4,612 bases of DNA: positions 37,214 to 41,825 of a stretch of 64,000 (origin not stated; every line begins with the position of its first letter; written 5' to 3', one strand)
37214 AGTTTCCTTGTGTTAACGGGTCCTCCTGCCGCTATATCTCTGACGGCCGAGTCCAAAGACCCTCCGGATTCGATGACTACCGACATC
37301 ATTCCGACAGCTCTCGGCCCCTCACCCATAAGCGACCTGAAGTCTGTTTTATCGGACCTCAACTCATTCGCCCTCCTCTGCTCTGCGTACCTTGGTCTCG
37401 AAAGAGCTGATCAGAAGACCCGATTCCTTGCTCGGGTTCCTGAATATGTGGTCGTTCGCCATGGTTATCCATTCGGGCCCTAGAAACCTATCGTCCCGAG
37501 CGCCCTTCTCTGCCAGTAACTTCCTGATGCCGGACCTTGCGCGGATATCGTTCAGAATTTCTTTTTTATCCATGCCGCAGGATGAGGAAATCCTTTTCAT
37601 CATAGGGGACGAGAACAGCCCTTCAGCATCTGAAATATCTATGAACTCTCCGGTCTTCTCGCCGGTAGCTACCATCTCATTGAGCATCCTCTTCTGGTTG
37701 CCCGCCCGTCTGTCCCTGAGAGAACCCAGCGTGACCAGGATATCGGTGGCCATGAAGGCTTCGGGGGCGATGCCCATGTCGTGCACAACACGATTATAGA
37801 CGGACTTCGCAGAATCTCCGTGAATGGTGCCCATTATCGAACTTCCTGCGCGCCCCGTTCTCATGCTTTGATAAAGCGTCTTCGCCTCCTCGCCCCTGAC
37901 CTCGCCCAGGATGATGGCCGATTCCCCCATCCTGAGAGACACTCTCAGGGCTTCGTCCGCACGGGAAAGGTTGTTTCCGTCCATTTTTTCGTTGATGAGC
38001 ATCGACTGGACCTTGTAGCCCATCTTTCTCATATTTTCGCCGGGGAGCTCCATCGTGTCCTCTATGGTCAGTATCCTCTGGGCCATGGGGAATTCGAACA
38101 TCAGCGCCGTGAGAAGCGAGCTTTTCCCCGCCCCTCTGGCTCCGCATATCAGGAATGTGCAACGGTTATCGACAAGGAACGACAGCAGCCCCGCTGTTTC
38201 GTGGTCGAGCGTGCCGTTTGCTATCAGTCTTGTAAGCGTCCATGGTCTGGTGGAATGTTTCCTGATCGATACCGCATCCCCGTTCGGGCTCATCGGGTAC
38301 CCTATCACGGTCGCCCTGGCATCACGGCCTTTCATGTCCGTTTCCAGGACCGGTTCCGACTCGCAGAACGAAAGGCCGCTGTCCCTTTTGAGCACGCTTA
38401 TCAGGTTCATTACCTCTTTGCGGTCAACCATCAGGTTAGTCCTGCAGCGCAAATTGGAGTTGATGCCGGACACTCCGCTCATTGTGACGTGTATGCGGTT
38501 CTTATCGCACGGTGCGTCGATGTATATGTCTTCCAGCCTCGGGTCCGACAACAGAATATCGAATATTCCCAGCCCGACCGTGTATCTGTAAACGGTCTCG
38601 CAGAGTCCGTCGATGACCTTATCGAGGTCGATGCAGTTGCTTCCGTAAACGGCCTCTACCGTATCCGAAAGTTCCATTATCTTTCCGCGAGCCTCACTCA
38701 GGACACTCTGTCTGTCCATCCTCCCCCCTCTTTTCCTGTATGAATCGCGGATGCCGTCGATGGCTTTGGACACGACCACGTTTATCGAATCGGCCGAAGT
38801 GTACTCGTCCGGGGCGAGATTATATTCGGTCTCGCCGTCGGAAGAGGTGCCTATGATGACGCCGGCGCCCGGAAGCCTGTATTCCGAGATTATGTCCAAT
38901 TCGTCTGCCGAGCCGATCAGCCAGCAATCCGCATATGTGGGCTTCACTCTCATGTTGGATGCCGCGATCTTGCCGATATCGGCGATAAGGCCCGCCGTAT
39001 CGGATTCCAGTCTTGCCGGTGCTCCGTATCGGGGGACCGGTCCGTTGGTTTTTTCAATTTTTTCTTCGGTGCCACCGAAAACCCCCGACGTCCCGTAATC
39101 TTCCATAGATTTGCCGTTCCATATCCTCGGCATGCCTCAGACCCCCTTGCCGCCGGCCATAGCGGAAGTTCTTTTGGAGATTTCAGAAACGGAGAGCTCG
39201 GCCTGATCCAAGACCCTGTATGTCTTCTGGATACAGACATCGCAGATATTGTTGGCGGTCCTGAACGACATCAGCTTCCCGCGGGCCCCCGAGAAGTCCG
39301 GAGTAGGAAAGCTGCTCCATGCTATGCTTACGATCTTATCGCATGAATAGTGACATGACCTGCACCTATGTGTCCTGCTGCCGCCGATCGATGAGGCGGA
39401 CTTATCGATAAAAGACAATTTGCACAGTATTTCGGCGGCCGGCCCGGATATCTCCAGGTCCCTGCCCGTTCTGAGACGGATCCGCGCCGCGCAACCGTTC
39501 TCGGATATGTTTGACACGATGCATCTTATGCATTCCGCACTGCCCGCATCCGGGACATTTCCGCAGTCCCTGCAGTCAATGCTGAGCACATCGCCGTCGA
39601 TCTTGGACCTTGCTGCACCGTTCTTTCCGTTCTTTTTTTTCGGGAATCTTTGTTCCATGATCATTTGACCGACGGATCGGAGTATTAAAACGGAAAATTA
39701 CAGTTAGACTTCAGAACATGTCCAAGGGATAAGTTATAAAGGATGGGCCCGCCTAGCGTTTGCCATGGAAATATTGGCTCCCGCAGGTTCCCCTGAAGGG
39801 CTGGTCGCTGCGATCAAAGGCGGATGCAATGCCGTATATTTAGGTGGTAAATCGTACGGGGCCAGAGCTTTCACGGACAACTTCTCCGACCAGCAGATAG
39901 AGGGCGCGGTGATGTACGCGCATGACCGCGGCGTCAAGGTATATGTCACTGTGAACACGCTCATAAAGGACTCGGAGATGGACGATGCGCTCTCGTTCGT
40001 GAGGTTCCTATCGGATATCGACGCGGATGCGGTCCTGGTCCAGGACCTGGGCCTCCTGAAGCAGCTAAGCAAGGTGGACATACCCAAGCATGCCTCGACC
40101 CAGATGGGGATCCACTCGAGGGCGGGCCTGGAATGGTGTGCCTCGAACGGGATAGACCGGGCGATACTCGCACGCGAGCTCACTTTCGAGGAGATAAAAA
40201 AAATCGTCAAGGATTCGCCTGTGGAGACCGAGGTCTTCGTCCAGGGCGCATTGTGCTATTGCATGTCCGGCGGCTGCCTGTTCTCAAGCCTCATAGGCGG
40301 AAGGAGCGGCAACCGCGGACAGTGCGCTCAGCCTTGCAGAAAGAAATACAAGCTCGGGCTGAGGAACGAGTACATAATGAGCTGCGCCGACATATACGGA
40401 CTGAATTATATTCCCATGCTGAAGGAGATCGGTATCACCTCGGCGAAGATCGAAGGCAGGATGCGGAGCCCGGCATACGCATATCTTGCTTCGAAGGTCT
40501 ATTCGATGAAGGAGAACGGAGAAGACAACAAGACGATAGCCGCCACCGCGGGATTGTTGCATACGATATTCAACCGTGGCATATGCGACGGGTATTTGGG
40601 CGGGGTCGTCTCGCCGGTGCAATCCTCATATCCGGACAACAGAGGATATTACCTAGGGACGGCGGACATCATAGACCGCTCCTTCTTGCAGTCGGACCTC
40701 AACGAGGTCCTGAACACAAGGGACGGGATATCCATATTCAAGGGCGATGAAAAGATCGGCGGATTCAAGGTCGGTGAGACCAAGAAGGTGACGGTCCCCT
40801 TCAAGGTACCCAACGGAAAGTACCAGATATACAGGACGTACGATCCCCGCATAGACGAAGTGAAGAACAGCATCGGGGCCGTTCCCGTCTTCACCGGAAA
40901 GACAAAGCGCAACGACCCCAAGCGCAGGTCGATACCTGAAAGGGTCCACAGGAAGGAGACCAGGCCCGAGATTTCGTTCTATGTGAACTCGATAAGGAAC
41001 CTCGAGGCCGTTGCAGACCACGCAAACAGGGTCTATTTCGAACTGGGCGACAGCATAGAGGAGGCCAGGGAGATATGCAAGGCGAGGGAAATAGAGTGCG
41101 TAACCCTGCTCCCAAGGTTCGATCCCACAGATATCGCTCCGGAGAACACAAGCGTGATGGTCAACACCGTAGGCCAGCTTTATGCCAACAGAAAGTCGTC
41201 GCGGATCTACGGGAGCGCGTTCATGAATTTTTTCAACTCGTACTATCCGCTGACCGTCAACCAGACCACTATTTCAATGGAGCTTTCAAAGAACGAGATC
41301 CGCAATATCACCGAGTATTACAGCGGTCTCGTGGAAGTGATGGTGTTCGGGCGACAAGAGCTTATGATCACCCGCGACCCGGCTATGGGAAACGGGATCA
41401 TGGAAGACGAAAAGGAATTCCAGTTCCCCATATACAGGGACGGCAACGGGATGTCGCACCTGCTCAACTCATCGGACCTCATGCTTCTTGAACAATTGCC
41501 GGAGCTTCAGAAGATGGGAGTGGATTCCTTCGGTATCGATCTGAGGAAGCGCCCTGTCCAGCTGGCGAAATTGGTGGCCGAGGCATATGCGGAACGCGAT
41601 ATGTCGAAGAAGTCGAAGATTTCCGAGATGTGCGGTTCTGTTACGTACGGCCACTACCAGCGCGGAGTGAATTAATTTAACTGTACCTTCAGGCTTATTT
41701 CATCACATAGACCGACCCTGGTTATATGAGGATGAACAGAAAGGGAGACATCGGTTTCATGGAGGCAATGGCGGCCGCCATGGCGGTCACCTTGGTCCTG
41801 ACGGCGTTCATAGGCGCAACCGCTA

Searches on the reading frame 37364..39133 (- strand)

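Call 39: search_protein_families(library=pfam, proteins=[window:37364-39133:-], max_evalue=0.00001)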
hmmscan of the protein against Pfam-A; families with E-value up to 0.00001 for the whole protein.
window:37364-39133:- (589 aa): 1 family
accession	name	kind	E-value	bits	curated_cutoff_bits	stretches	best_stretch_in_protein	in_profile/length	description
PF00437.27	T2SSE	-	3.8e-23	82.2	24.9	1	268-463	88-268/370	Type II/IV secretion system protein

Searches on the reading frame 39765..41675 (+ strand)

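Call 39: search_protein_families(library=pfam, proteins=[window:39765-41675:+], max_evalue=0.00001)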
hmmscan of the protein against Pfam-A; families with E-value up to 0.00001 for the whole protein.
window:39765-41675:+ (636 aa): 1 family
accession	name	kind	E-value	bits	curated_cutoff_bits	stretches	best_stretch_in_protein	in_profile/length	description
PF01136.24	Peptidase_U32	-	1.4e-72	244.2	22.4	2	73-279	2-228/233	Peptidase family U32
